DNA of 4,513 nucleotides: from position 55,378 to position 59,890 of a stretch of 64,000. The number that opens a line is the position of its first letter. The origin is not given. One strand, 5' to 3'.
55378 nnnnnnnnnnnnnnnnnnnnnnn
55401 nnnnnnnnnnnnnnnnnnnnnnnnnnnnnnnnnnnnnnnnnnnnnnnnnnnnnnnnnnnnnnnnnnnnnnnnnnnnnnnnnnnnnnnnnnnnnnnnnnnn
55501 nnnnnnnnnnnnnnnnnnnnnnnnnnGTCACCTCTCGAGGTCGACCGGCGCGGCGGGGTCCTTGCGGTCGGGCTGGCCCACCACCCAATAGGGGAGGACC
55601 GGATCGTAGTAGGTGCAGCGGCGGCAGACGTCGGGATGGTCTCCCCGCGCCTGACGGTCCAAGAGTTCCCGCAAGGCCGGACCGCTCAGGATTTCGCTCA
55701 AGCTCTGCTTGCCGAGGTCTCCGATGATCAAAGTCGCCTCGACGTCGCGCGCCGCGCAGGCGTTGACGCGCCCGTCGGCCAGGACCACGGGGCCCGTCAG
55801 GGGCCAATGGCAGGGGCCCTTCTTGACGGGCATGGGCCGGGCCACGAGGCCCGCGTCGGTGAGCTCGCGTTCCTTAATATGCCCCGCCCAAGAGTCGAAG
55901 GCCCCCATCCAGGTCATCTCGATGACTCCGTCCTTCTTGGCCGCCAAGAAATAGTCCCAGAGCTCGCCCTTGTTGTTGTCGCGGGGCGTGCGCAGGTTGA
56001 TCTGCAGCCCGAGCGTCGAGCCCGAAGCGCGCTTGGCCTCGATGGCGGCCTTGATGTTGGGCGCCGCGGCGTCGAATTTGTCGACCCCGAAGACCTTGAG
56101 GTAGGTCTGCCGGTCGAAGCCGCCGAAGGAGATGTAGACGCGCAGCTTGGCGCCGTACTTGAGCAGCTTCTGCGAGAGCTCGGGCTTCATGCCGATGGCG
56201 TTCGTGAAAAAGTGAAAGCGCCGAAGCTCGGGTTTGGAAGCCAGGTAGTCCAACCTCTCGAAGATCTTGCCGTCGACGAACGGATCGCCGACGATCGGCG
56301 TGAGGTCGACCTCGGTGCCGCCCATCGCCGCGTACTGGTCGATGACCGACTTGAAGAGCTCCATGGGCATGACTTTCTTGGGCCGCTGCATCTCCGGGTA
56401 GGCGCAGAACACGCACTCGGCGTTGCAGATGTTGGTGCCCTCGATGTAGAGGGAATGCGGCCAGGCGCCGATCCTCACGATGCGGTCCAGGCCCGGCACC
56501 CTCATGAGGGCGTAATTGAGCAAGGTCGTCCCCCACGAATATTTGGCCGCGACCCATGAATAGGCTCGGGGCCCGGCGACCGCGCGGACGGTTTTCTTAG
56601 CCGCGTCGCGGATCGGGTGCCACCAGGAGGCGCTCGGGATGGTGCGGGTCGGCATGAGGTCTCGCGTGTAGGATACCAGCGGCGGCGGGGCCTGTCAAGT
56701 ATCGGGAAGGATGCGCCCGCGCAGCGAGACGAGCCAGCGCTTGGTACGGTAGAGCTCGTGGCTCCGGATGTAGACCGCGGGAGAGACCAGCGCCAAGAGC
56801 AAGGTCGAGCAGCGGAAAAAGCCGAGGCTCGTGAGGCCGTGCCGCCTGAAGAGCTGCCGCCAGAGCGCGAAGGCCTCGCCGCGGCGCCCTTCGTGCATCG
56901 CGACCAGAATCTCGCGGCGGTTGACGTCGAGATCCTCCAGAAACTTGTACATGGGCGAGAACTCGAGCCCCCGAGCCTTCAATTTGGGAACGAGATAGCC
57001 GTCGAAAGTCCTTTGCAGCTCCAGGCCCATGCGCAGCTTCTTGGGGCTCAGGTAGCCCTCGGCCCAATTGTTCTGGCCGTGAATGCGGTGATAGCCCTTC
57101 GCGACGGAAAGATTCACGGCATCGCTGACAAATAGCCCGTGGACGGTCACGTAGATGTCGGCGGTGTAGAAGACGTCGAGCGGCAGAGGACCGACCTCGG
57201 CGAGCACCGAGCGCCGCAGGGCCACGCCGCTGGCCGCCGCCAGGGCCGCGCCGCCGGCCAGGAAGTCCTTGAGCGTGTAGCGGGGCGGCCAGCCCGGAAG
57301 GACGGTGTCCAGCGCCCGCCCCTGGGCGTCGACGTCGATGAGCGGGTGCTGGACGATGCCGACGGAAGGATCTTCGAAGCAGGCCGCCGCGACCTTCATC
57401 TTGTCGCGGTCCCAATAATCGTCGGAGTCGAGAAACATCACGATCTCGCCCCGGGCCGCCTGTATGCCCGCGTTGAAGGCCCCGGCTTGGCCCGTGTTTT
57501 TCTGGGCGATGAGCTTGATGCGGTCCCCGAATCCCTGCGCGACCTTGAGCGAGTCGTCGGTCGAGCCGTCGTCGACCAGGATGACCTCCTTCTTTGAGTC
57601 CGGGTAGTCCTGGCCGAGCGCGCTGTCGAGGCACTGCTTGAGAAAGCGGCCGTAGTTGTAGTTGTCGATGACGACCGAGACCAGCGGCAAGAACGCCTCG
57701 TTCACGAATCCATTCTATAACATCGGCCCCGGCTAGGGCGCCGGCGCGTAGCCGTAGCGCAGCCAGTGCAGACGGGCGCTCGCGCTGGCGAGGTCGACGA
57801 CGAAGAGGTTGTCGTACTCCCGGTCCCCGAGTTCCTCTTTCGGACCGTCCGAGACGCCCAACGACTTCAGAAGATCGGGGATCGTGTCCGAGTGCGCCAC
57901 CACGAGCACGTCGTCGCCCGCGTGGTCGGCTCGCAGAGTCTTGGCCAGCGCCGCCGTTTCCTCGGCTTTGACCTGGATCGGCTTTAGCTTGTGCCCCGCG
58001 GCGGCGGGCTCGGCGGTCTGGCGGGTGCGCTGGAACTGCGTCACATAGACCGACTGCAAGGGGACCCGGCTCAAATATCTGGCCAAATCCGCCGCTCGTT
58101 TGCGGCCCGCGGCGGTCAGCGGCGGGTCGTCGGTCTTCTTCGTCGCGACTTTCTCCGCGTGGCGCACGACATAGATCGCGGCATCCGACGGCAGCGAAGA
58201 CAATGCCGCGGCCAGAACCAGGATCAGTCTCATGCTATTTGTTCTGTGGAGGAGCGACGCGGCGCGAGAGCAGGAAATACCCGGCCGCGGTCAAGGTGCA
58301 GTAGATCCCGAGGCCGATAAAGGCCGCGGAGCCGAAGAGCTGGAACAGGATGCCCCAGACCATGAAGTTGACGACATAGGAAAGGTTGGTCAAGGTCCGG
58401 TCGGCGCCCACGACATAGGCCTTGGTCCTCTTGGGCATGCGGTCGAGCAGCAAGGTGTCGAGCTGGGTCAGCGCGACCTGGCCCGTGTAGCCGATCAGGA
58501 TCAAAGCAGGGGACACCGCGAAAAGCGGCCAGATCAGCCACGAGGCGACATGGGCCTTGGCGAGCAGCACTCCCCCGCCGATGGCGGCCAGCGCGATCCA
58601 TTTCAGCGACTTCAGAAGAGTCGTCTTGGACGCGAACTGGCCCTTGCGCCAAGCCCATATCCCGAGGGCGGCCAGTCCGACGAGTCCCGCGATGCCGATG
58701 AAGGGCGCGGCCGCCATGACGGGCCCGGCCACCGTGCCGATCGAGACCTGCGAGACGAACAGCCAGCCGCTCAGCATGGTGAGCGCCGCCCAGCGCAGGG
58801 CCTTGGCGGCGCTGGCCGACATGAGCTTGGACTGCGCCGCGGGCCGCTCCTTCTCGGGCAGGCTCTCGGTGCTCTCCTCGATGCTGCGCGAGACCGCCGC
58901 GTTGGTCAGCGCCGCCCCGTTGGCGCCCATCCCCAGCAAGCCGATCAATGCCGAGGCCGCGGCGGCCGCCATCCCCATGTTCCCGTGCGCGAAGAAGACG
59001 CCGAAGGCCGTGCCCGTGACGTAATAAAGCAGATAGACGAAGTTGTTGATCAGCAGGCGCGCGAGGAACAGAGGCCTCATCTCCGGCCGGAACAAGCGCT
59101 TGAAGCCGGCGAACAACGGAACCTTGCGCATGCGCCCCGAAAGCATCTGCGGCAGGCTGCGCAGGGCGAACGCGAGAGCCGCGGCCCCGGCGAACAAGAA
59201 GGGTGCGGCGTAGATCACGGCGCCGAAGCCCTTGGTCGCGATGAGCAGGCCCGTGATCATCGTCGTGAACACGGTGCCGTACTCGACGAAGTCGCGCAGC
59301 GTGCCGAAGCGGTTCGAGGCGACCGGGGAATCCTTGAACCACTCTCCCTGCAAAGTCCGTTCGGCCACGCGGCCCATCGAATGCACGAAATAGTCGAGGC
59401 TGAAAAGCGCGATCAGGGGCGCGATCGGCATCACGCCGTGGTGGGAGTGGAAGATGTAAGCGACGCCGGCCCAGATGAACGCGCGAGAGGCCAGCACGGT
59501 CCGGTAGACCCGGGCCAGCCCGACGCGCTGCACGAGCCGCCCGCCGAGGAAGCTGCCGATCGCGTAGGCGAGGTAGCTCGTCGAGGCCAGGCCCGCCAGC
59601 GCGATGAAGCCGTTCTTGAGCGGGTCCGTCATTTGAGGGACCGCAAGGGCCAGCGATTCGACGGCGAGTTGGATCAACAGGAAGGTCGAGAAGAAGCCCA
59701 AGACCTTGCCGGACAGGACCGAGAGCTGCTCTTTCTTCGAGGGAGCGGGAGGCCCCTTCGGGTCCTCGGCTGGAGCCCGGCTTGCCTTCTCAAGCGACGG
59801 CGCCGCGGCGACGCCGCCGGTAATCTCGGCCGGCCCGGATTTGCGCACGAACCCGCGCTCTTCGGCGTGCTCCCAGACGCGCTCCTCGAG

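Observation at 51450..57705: Cluster of signal-peptide-bearing ATP-grasp and PRODH-like enzymes plus PNP-family protein, convergent with a radical-SAM(SPASM-like)/GT2 pair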

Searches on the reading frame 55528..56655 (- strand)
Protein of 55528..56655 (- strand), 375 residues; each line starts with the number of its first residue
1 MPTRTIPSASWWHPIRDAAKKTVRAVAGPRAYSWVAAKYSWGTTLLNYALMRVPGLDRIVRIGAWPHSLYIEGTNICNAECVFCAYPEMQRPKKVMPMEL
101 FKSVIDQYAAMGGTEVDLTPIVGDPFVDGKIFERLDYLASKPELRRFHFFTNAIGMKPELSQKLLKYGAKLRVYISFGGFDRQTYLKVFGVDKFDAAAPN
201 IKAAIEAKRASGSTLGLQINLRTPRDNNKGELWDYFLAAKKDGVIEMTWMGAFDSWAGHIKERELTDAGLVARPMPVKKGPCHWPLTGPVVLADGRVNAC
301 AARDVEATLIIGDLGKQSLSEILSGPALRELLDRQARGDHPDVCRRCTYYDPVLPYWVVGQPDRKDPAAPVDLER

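Call 4: search_protein_families(library=pfam, proteins=[window:55528-56655:-], max_evalue=0.01)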
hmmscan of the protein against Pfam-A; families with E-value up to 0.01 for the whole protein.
window:55528-56655:- (375 aa): 2 families
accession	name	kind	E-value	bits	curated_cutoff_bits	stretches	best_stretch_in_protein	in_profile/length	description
PF04055.27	Radical_SAM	-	9.1e-14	52.4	29.5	1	72-209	2-142/166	Radical SAM superfamily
PF13186.11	SPASM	-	4.8e-10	40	21.5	1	282-348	1-67/67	Iron-sulfur cluster-binding domain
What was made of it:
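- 55528..56655 (-): Radical SAM / SPASM enzyme, the second gene of a conserved GT2-rSAM glycan module. Pfam Radical_SAM plus SPASM (call 4).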

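Call 5: search_protein_families(library=ncbifam, proteins=[window:55528-56655:-], max_evalue=0.01)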
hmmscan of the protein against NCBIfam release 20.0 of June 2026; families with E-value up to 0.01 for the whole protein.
window:55528-56655:- (375 aa): 22 families
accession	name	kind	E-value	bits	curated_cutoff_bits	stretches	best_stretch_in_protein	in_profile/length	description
TIGR04321.1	spiroSPASM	subfamily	1.7e-17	63.3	250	1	65-350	229-505/510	spiro-SPASM protein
TIGR04317.1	W_rSAM_matur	equivalog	6e-11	42.1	380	1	67-213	4-145/349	tungsten cofactor oxidoreductase radical SAM maturase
NF001199.0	PRK00164.2-1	equivalog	2.1e-10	40.2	231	1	68-245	13-181/308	GTP 3',8-cyclase MoaA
TIGR02668.1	moaA_archaeal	equivalog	2.4e-10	39.9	325.25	1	68-241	11-175/303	GTP 3',8-cyclase MoaA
TIGR04251.1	SCM_rSAM_ScmF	equivalog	2.4e-09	37.1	400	1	68-207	5-144/353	SynChlorMet cassette radical SAM/SPASM protein ScmF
TIGR02666.1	moaA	equivalog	1.2e-07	31.1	284.05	1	73-240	16-181/336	GTP 3',8-cyclase MoaA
TIGR03962.1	mycofact_rSAM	equivalog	1.6e-06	27.6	265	1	66-240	11-174/339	mycofactocin radical SAM maturase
TIGR04311.1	rSAM_Geo_metal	subfamily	1.2e-05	24.6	400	1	65-229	1-165/423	radical SAM/SPASM family putative metalloenzyme maturase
NF033640.1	N_Twi_rSAM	subfamily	2.5e-05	23.5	170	0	282-348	5-70/398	twitch domain-containing radical SAM protein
NF041298.1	rSAM_mat_DynA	equivalog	5.8e-05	22.2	450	0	71-241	5-179/356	dynobactin maturation radical SAM/SPASM protein DynA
TIGR03699.1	menaquin_MqnC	equivalog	0.00023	20.1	428.1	1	71-117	45-93/342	cyclic dehypoxanthinyl futalosine synthase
TIGR02109.1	PQQ_syn_pqqE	equivalog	0.00074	18.5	381.35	1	65-226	5-157/358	pyrroloquinoline quinone biosynthesis protein PqqE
TIGR04055.1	rSAM_NirJ2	equivalog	0.00087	18.9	500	1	73-232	6-154/326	putative heme d1 biosynthesis radical SAM protein NirJ2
TIGR04083.1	rSAM_pep_methan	hypoth_equivalog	0.0023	16.9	300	1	74-170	7-105/376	TIGR04083 family peptide-modifying radical SAM enzyme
TIGR03942.1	sulfatase_rSAM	equivalog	0.0028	16.8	349.45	0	75-129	9-68/363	anaerobic sulfatase maturase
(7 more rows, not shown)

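Call 44: find_homologous_proteins(query=window:55528-56655:-, max_evalue=0.00001)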
Query window:55528-56655:- (375 aa): 284 proteins with E <= 0.00001 among 5280 candidates; the best 120 are listed.
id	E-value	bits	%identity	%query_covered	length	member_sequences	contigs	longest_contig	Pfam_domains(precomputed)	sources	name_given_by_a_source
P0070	3.9e-260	880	100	100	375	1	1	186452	PF13186.12,PF04055.28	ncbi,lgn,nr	ncbi:MAG: radical SAM protein [Elusimicrobia bacterium]|nr:radical SAM protein [Elusimicrobiota bact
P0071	7.8e-193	659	74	100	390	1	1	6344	PF13186.12,PF04055.28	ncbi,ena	-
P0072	2.7e-191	654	77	96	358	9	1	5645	PF13186.12,PF04055.28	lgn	-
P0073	1.1e-177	609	71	96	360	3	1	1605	PF13186.12,PF04055.28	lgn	-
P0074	2.3e-177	608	72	96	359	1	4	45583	PF13186.12,PF04055.28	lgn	-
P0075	4.0e-176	604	76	90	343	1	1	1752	PF13186.12,PF04055.28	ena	-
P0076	7.1e-161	553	67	94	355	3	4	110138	PF13186.12,PF04055.28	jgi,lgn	-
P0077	7.9e-155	533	63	95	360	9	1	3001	PF13186.12,PF04055.28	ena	-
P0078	2.8e-153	528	62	96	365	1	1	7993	PF13186.12,PF04055.28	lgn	-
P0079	4.2e-151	521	63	93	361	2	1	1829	PF13186.12,PF04055.28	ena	-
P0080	1.2e-149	516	60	95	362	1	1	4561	PF13186.12,PF04055.28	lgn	-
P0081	1.8e-149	516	63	95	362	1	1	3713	PF13186.12,PF04055.28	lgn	-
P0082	2.1e-149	516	60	95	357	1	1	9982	PF13186.12,PF04055.28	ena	-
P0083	3.3e-149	515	62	96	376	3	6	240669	PF13186.12,PF04055.28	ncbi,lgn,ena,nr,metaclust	ncbi:MAG: hypothetical protein A2X35_01980 [Elusimicrobia bacterium GWA2_61_42]|nr:MAG: hypothetical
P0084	4.3e-147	508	61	96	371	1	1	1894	PF13186.12,PF04055.28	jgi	-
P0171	7.3e-100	353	52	83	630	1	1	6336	PF13632.13,PF13641.13,PF13186.12,PF04055.28,PF00535.33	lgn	-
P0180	6.1e-97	343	53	77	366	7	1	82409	PF13186.12,PF04055.28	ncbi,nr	ncbi:MAG: radical SAM protein [Lyngbya sp. HA4199-MV5]|nr:radical SAM protein [Lyngbya sp. HA4199-MV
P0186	5.8e-96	340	50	81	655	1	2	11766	PF10111.15,PF13641.13,PF13186.12,PF04055.28,PF00535.33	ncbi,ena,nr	ncbi:MAG: glycosyltransferase [Calothrix sp. MO_167.B42]|nr:glycosyltransferase [Calothrix sp. MO_16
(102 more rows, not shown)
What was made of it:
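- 55528..56655 (-): There are 284 homologues, including GT2-rSAM fusion proteins P0171 and P0186 (call 44).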

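Call 45: find_encoding_contigs(protein=P0083, flank=8000, max_places=2)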
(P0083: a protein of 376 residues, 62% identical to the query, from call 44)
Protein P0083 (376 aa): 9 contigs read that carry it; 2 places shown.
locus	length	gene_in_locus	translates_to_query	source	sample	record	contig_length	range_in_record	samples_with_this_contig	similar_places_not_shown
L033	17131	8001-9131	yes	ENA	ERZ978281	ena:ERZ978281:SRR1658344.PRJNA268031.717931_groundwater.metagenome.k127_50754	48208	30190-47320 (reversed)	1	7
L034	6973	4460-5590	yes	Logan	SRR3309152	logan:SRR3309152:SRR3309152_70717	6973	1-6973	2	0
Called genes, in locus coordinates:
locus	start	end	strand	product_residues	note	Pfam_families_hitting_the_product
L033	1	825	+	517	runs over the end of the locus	PF00072:Response_reg, PF01590:GAF (weak), PF13185:GAF_2, PF00512:HisKA, PF02518:HATPase_c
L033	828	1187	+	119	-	PF00072:Response_reg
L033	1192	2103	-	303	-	PF03783:CsgG (weak)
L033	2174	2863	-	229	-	PF00072:Response_reg, PF00486:Trans_reg_C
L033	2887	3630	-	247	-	PF03009:GDPD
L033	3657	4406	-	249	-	PF13489:Methyltransf_23 (weak), PF03269:DUF268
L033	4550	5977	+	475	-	PF01943:Polysacc_synt, PF13440:Polysacc_synt_3, PF03023:MurJ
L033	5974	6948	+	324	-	PF13489:Methyltransf_23, PF07021:MetW (weak), PF08241:Methyltransf_11, PF08242:Methyltransf_12, PF13649:Methyltransf_25, PF13847:Methyltransf_31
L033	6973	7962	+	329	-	PF00535:Glycos_transf_2, PF10111:Glyco_tranf_2_2, PF13641:Glyco_tranf_2_3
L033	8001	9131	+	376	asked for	PF04055:Radical_SAM, PF13186:SPASM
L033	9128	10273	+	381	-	PF13439:Glyco_transf_4, PF13579:Glyco_trans_4_4 (faint), PF20706:GT4-conflict (weak), PF00534:Glycos_transf_1, PF13692:Glyco_trans_1_4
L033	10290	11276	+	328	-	PF00535:Glycos_transf_2, PF10111:Glyco_tranf_2_2, PF13641:Glyco_tranf_2_3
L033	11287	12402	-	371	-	PF01522:Polysacc_deac_1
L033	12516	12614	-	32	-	-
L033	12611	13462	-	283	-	PF02457:DAC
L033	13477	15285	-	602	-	PF06480:FtsH_ext, PF13191:AAA_16 (faint), PF00004:AAA, PF07728:AAA_5 (faint), PF17862:AAA_lid_3, PF01434:Peptidase_M41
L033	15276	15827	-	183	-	PF00156:Pribosyltran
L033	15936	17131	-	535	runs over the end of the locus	PF13091:PLDc_2, PF00614:PLDc (faint), PF13091:PLDc_2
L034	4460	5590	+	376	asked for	PF04055:Radical_SAM, PF13186:SPASM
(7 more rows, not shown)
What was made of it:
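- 55528..56655 (-): In L033 it sits between GT2 and GT4 genes in a Wzx/methyltransferase/deacetylase cluster (call 45).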

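Call 46: find_encoding_contigs(protein=P0180, flank=8000, max_places=1)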
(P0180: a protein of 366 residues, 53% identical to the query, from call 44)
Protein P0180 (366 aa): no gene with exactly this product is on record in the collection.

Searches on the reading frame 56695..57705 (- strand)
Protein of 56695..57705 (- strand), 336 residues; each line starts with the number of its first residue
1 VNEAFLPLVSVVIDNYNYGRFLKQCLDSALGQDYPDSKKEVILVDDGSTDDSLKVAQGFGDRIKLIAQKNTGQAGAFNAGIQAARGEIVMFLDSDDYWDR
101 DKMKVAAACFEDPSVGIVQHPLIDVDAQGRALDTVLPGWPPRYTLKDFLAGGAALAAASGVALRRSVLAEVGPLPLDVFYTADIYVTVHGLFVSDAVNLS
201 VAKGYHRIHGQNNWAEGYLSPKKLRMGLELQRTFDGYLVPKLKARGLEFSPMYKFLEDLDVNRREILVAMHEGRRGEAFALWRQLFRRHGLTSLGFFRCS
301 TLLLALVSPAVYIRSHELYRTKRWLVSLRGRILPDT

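Call 4: search_protein_families(library=pfam, proteins=[window:56695-57705:-], max_evalue=0.01)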
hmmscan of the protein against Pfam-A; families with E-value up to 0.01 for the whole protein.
window:56695-57705:- (336 aa): 5 families
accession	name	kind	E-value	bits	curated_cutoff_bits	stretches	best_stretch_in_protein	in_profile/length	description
PF00535.33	Glycos_transf_2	-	1.2e-30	107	23.3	1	10-171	1-167/168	Glycosyl transferase family 2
PF13641.12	Glyco_tranf_2_3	-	9.3e-16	59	27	1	9-172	3-175/230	Glycosyltransferase like family 2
PF10111.15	Glyco_tranf_2_2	-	4.1e-11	43.3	27.3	1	34-105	25-101/276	Glycosyltransferase like family 2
PF13632.12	Glyco_trans_2_3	-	0.00049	20.4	27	1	88-130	1-43/198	Glycosyl transferase family group 2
PF13506.12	Glyco_transf_21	-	0.0012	18.8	21.7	1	79-172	24-118/174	Glycosyl transferase family 21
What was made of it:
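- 56695..57705 (-): GT2 glycosyltransferase, partner of the rSAM enzyme. Pfam Glycos_transf_2 at 107 bits (call 4).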

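Call 5: search_protein_families(library=ncbifam, proteins=[window:56695-57705:-], max_evalue=0.01)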
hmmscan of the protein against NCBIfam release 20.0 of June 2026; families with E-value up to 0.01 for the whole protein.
window:56695-57705:- (336 aa): 28 families (the best 25 are shown)
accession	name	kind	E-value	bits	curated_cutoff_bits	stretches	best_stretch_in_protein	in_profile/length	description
NF041875.1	EPS_EpsD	equivalog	1.1e-19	71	370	1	9-96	1-90/325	exopolysaccharide biosynthesis glycosyltransferase EpsD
NF007482.0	PRK10073.1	equivalog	2e-19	69.8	423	1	7-98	6-98/334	glycosyltransferase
TIGR03965.1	mycofact_glyco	equivalog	7.9e-18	64.6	280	1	7-132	74-201/467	mycofactocin biosynthesis glycosyltransferase MftF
NF047683.1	TeichurnBiosyTuaG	equivalog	1.4e-17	64.2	400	1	6-105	5-106/252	teichuronic acid biosynthesis protein TuaG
TIGR03937.1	PgaC_IcaA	equivalog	9.8e-16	57.7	422.3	1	6-118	44-159/407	poly-beta-1,6-N-acetyl-D-glucosamine synthase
TIGR03111.1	glyc2_xrt_Gpos1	hypoth_equivalog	3.6e-13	49.1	363.95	1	5-112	47-158/439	TIGR03111 family XrtG-associated glycosyltransferase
NF050050.1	ProtGlycPglI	equivalog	1.2e-11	44.5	500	1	7-97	2-95/306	GalNAc(5)-diNAcBac-PP-undecaprenol beta-1,3-glucosyltransferase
TIGR04283.1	glyco_like_mftF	equivalog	1.6e-11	44.2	182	1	9-111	1-98/221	TIGR04283 family arsenosugar biosynthesis glycosyltransferase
TIGR04242.1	nodulat_NodC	equivalog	1.1e-10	41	550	1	5-120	46-166/395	chitooligosaccharide synthase NodC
NF053739.1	GlytfEpsEBac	equivalog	2e-10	40.1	450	1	7-110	1-107/265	glycosyltransferase EpsE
NF038299.1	EPS_HpsN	equivalog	8.1e-10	38.2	425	1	7-123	1-120/317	hormogonium polysaccharide biosynthesis glycosyltransferase HpsN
NF008558.0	PRK11498.1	equivalog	7.7e-09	34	992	1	5-121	271-389/872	UDP-forming cellulose synthase catalytic subunit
NF041394.1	GtaseAglG_Halo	equivalog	1.5e-08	34.2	440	1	9-108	3-105/304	glucosyl-dolichyl phosphate glucuronosyltransferase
NF038302.1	EPS_HpsE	equivalog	1.8e-08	33.7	300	1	9-106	3-107/307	hormogonium polysaccharide biosynthesis glycosyltransferase HpsE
TIGR03030.1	CelA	equivalog_domain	7.1e-08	30.9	699.1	1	3-121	127-265/714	UDP-forming cellulose synthase catalytic subunit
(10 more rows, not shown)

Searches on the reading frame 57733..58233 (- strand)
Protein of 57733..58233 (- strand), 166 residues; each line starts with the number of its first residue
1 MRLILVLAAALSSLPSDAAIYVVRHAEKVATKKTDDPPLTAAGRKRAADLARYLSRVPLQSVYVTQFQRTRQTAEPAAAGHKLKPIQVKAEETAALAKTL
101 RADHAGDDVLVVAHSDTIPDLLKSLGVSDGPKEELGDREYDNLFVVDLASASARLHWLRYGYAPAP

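Call 4: search_protein_families(library=pfam, proteins=[window:57733-58233:-], max_evalue=0.01)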
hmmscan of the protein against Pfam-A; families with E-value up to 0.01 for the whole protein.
window:57733-58233:- (166 aa): 1 family
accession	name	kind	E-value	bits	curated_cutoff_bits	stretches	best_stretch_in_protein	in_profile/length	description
PF00300.27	His_Phos_1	-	7.9e-19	68.5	21.7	1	20-88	1-73/194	Histidine phosphatase superfamily (branch 1)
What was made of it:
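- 57733..58233 (-): Histidine phosphatase (branch 1) with a signal peptide; starts 1 nt after the MFS stop codon. Pfam His_Phos_1 at 68.5 bits (call 4).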

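Call 5: search_protein_families(library=ncbifam, proteins=[window:57733-58233:-], max_evalue=0.01)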
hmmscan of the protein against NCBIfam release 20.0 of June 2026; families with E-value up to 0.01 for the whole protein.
window:57733-58233:- (166 aa): 10 families
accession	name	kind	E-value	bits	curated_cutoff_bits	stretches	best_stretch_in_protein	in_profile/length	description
TIGR03162.1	ribazole_cobC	equivalog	2e-07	30.6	162.9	1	20-85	1-70/176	alpha-ribazole phosphatase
NF052369.1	PmrG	equivalog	8.6e-07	28.6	170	1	18-132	21-140/168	lipopolysaccharide core heptose(II)-phosphate phosphatase PmrG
NF045917.1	PhserinePhPspA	equivalog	2.1e-06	27.6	350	1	20-86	4-75/211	phosphoserine phosphatase PspA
NF011580.0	PRK15004.1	equivalog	5.4e-06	26.5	250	1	21-84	4-72/203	adenosylcobalamin/alpha-ribazole phosphatase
NF005567.0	PRK07238.1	equivalog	8.4e-06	25.3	326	1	34-81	199-247/378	bifunctional RNase H/acid phosphatase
TIGR03848.1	MSMEG_4193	subfamily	2.8e-05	23.6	203.85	1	32-85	20-73/204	MSMEG_4193 family putative phosphomutase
TIGR00249.1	sixA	equivalog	0.00038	20.3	74.5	1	20-82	3-68/154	phosphohistidine phosphatase SixA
NF038349.1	dPGM_arch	equivalog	0.0036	17.2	225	1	27-85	14-72/194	2,3-diphosphoglycerate-dependent phosphoglycerate mutase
NF002901.0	PRK03482.1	equivalog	0.0052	16.4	261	1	20-80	4-69/215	2,3-diphosphoglycerate-dependent phosphoglycerate mutase GpmB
NF052459.1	OxoGTPPhMutT1Mycb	equivalog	0.007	15.5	475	1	15-119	129-236/292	8-oxo-(d)GTP phosphatase MutT1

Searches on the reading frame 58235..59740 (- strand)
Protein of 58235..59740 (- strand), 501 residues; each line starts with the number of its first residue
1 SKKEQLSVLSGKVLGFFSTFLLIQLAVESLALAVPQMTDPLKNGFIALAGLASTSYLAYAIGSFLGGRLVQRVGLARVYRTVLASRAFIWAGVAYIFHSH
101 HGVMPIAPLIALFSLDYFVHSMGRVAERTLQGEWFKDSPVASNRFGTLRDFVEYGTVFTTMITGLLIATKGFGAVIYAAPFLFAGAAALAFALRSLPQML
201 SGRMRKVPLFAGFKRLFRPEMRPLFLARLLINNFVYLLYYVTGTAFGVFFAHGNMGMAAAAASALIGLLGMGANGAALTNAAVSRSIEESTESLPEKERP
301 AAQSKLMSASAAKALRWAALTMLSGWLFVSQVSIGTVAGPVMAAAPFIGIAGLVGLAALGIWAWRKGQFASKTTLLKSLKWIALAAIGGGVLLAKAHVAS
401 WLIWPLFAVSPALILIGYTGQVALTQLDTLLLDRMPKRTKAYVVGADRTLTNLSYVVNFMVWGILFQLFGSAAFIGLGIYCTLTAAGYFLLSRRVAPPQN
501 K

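Call 35: search_solved_structures(query=window:58238-59740:-, max_evalue=10)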
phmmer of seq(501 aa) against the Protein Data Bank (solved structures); distinct sequences matched with E-value up to 10: 0.

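Call 81: search_protein_families(library=ncbifam, proteins=[window:58235-59740:-], max_evalue=0.1)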
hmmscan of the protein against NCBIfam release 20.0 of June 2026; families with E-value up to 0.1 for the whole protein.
window:58235-59740:- (501 aa): 1 family
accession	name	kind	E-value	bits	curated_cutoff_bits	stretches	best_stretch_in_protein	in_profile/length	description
NF002962.0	PRK03633.1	equivalog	0.037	13.1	361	1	129-189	27-87/382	MFS transporter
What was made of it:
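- Closest known: MFS-enzyme fusions such as LplT-Aas. Different: There is no detectable sequence relation of the MFS half to any NCBIfam or PDB entry (calls 35, 81).
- Tried and rejected: There are no PDB sequence hits at E <= 10 and no useful NCBIfam hit (calls 35, 81).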
